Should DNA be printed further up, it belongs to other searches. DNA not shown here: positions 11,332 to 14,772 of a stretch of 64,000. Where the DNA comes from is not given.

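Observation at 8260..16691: Receptor-binding operon combining two Kelch beta-propellers, a collagen-repeat fibre and an SGNH-esterase fibre with a shared N-terminal anchor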

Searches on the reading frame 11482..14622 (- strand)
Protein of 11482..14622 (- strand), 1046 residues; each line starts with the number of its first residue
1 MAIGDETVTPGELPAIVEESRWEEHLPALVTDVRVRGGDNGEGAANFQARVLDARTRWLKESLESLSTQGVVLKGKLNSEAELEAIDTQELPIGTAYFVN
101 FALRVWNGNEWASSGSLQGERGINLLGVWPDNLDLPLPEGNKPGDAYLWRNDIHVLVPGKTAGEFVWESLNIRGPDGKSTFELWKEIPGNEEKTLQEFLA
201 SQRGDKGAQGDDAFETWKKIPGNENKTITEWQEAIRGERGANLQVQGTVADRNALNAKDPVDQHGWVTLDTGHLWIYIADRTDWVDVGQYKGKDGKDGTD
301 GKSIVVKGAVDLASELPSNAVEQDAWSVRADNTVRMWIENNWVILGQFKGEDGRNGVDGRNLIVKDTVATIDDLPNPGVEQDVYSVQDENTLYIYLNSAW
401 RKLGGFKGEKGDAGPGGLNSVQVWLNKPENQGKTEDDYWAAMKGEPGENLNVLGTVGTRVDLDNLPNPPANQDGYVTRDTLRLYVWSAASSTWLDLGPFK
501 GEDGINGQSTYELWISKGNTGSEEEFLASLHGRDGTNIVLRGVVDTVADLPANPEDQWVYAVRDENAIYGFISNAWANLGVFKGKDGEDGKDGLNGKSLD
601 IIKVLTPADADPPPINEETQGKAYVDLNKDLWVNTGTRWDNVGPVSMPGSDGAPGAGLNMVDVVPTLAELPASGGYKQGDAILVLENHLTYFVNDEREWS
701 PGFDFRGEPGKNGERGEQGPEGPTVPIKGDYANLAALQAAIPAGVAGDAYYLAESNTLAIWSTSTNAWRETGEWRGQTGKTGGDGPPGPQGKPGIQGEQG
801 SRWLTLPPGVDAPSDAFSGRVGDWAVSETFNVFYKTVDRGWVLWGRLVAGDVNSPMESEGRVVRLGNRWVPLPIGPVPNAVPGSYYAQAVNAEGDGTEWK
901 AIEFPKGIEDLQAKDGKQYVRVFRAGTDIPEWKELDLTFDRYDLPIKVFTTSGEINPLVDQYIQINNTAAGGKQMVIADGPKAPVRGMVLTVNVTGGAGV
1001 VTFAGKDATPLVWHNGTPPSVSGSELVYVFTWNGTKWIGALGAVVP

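Call 3: search_protein_families(library=pfam, proteins=[window:11482-14622:-], max_evalue=0.1)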
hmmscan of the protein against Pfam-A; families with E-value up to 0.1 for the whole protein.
window:11482-14622:- (1046 aa): 1 family
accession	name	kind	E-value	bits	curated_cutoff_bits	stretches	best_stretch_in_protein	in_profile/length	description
PF01391.23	Collagen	-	0.0055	16.9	27.2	1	776-800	28-52/60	Collagen triple helix repeat (20 copies)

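Call 4: search_protein_families(library=phrogs, proteins=[window:11482-14622:-], max_evalue=0.01)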
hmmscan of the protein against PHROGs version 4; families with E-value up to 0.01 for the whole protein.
window:11482-14622:- (1046 aa): 26 families (the best 25 are shown)
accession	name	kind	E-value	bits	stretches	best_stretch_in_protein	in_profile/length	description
phrog_3904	-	tail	5.2e-214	714.7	2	504-1045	592-1085/1086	tail fiber protein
phrog_15437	-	tail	8.3e-37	128.1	5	434-848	122-508/656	tail fiber protein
phrog_35286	-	unknown function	8.4e-32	111.4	3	442-597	165-297/750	-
phrog_819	-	tail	2.6e-24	86.5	3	736-800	599-654/1024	tail protein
phrog_21765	-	unknown function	8.1e-19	68.9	1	349-413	123-185/422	-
phrog_13286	-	tail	2.2e-18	67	1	500-536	63-99/662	tail protein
phrog_4978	-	tail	3.1e-17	63.6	4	349-421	710-782/797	tail protein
phrog_8780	-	tail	1.7e-13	50.7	1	640-713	28-105/755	minor tail protein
phrog_26303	-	unknown function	4e-13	51.1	2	209-254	10-54/114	-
phrog_35690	-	unknown function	5.7e-12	46.7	1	70-126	76-128/156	-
phrog_33894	-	unknown function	2.7e-11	43.7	1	707-797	471-558/727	-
phrog_4120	-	tail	8.6e-10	39.1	2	290-427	52-185/360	minor tail protein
phrog_13666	-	unknown function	9.6e-10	39.3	0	303-370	10-76/145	-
phrog_13565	-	tail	7.6e-09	36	1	661-723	180-243/375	tail protein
phrog_6320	-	tail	8.5e-08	32.4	1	706-800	145-194/745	tail fiber protein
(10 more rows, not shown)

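Call 23: search_solved_structures(query=window:11482-14622:-, max_evalue=0.01, show_alignments=2)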
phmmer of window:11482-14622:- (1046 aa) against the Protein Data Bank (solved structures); distinct sequences matched with E-value up to 0.01: 0.

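Call 57: search_dna_similar(query=window:11482-14622:-, collection=phages, mode=protein, max_evalue=0.000001, max_rows=50, rows=spread)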
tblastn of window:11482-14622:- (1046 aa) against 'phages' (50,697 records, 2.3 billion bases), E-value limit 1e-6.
Records with a match: 266; places in all: 367; records where one place covers at least 80% of the query: 11.
Best place of each record, by identity: 95-99% 6; 60-80% 1; <60% 259.
By first word of the organism name: Escherichia 93; Pseudomonas 72; Erwinia 22; Salmonella 16; Cronobacter 13; Ralstonia 8; Pectobacterium 7; Enterobacter 6; Serratia 5; Campylobacter 4; and 12 more.
By host as written in the record: Pseudomonas aeruginosa 29; Escherichia coli 24; - 23; Erwinia amylovora 17; Escherichia coli K-12 MG1655 10; Cronobacter sakazakii 9; Pseudomonas aeruginosa PAO1 8; Escherichia sp. 6; and 90 more.
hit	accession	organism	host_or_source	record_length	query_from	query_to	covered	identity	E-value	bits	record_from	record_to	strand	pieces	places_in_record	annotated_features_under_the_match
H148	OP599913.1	Pseudomonas phage IR-QUMS-PaBa1-GHS-2021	Pseudomonas aeruginosa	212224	1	1046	100%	98.8%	0e+0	1874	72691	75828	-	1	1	tail fiber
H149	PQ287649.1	Pseudomonas phage HHBS47_1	Pseudomonas aeruginosa BWKH47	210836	1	1046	100%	98.2%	0e+0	1865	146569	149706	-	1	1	tail fiber protein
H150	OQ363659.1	Pseudomonas phage D6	Pseudomonas syringae pv. tomato str. ...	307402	137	935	76%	31.0%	1e-64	349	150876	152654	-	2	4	virion structural protein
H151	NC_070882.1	Pseudomonas phage vB_PaeM_PS119XW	-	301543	174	904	70%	26.5%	1e-19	101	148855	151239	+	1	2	hydrolase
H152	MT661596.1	Proteus phage 10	Proteus mirabilis 3b10_21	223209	124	874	72%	24.5%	3e-14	84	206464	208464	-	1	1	collagen-like protein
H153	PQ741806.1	Pseudomonas phage Pa_AttikonH10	Pseudomonas aeruginosa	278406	80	722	61%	27.6%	3e-23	190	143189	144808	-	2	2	tail fiber protein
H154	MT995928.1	Pseudomonas phage U5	Pseudomonas aeruginosa PAO1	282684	80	722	61%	27.6%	5e-23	188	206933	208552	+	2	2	tail fiber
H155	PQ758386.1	Pseudomonas phage 2PS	Pseudomonas aeruginosa 147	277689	80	722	61%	27.6%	5e-23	188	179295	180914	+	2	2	hypothetical protein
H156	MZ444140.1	Pseudomonas phage PA7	Pseudomonas aeruginosa Y12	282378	80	722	61%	27.6%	5e-23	188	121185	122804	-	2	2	tail fiber protein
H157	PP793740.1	Pseudomonas phage vB_PaM_W10-2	Pseudomonas aeruginosa ATCC 27853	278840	80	722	61%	27.6%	5e-23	188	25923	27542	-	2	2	tail fiber protein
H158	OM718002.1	Pseudomonas phage Churi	Pseudomonas aeruginosa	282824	80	722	61%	27.6%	5e-23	188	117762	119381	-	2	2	collagen-like protein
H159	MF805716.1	Pseudomonas phage SL2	Pseudomonas aeruginosa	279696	80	722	61%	27.6%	8e-23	188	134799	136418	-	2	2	hypothetical protein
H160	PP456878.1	Pseudomonas phage vB_PaePAO1-KEN19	Pseudomonas aeruginosa ATCC 10145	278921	80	722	61%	27.5%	2e-22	186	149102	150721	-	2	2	tail fiber protein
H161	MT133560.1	Pseudomonas phage fnug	Pseudomonas aeruginosa PAO1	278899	80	730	62%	25.3%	3e-11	138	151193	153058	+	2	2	hypothetical protein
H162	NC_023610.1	Erwinia phage PhiEaH1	Erwinia amylovora B0.1960 (NCAIM, ...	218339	55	719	64%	24.3%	5e-10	70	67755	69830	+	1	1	tail fiber protein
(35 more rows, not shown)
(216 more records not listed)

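Call 68: search_protein_families(library=ncbifam, proteins=[window:11482-14622:-], max_evalue=0.01)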
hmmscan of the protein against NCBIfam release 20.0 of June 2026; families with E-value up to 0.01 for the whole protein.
window:11482-14622:- (1046 aa): 2 families
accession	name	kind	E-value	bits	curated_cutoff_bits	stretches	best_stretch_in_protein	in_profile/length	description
NF038329.2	gly_rich_SclB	equivalog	5.6e-07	28.8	325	1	707-802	189-267/442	LPXTG-anchored collagen-like adhesin Scl2/SclB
NF038330.1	adhesin_SclA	exception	4.8e-06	26.5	400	1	706-801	152-244/405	LPXTG-anchored collagen-like adhesin Scl1/SclA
